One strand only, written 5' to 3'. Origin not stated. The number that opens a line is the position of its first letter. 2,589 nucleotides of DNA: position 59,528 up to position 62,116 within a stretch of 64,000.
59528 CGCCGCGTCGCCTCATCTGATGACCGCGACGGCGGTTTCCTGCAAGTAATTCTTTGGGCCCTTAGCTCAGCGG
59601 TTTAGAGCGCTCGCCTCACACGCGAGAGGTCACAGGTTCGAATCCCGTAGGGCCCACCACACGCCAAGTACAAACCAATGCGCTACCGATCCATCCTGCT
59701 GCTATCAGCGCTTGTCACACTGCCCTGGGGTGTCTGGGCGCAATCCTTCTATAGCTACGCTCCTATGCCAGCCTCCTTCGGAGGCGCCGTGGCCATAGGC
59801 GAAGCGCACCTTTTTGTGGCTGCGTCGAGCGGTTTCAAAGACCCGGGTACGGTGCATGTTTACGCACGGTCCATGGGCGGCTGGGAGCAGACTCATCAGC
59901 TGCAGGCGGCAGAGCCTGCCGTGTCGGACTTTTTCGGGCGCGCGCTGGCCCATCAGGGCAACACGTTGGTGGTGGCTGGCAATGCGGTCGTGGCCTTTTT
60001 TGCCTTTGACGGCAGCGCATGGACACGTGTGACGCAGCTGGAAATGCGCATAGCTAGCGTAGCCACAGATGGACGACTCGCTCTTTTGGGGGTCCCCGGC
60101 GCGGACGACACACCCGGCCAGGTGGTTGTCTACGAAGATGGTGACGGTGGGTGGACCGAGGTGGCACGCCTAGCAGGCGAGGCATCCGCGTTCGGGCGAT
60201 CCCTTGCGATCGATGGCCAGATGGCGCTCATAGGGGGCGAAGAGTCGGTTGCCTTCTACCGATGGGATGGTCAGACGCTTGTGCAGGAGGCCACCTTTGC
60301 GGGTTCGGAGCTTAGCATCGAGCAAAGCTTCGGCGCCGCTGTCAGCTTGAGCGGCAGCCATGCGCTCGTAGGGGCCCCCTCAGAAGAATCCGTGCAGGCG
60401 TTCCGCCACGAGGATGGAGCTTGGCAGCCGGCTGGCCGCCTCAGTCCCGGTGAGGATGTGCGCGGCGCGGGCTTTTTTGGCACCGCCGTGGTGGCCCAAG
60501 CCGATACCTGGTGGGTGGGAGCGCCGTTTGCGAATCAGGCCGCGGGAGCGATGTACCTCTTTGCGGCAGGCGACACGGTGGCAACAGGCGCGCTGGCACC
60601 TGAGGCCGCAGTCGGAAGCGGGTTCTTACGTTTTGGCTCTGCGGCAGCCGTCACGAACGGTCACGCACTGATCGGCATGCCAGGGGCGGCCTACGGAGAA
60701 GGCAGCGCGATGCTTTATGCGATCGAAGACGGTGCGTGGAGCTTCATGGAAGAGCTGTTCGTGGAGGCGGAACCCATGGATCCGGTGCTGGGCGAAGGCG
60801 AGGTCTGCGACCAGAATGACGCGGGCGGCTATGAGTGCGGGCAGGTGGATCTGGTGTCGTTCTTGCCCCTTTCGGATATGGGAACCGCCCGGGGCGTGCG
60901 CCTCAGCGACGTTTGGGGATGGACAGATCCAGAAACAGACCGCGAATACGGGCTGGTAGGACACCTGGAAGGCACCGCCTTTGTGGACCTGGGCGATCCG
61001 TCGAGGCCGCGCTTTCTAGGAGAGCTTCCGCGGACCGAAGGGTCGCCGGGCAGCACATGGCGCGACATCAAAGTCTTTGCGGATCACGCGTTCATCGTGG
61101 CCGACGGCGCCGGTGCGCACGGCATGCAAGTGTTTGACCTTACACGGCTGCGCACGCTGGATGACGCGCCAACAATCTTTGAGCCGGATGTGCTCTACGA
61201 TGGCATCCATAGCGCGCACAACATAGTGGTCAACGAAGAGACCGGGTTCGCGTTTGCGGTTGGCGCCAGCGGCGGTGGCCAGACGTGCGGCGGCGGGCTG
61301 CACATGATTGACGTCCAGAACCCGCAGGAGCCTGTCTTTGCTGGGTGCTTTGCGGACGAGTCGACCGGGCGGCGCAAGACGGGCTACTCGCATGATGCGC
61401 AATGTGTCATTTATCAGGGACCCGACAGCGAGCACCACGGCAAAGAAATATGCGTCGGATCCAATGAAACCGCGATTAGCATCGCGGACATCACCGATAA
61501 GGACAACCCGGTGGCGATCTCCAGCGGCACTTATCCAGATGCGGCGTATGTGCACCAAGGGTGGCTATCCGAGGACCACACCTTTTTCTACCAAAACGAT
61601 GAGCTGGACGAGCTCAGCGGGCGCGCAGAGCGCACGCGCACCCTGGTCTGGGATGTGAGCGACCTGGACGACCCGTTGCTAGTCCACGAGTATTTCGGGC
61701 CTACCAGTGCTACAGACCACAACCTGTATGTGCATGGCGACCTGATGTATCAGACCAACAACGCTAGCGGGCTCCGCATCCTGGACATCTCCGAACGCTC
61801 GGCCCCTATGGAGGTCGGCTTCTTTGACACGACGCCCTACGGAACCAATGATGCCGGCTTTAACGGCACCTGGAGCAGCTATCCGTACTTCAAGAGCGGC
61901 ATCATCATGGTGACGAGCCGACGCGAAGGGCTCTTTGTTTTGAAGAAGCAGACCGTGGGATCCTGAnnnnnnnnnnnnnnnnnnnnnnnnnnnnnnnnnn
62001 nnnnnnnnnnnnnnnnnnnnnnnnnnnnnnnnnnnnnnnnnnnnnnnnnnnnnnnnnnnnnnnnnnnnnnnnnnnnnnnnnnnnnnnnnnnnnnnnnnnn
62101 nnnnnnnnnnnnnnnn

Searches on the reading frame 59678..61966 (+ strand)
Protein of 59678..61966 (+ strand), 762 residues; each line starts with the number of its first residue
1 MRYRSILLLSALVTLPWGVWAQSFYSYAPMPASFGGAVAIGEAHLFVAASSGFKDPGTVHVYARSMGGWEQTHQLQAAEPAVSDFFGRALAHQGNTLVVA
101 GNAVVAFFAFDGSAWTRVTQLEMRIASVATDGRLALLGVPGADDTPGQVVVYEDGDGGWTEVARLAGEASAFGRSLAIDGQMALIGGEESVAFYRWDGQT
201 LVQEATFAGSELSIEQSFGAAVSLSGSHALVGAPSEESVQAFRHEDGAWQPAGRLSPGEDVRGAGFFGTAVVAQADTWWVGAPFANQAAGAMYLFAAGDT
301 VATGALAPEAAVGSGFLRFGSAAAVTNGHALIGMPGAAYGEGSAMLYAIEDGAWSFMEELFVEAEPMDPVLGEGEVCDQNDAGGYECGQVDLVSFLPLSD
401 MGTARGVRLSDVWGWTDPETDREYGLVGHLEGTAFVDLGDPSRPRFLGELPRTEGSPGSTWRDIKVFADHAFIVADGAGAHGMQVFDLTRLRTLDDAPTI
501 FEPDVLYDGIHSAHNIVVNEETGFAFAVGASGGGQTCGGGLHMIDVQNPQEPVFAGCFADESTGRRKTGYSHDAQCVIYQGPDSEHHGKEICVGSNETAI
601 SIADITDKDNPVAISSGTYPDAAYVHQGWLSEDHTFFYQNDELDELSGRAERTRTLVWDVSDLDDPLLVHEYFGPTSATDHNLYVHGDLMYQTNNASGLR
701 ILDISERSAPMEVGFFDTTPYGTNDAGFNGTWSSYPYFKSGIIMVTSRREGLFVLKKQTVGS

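Call 52: search_protein_families(library=pfam, proteins=[window:59678-61966:+])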
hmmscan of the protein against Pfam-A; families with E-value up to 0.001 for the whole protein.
window:59678-61966:+ (762 aa): 2 families
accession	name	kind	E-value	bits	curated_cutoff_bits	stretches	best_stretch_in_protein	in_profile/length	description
PF14312.12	FG-GAP_2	-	6.2e-12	46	23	0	69-99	1-31/49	FG-GAP repeat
PF08309.17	LVIVD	-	9.9e-06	25.2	20.2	0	682-718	6-42/42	LVIVD repeat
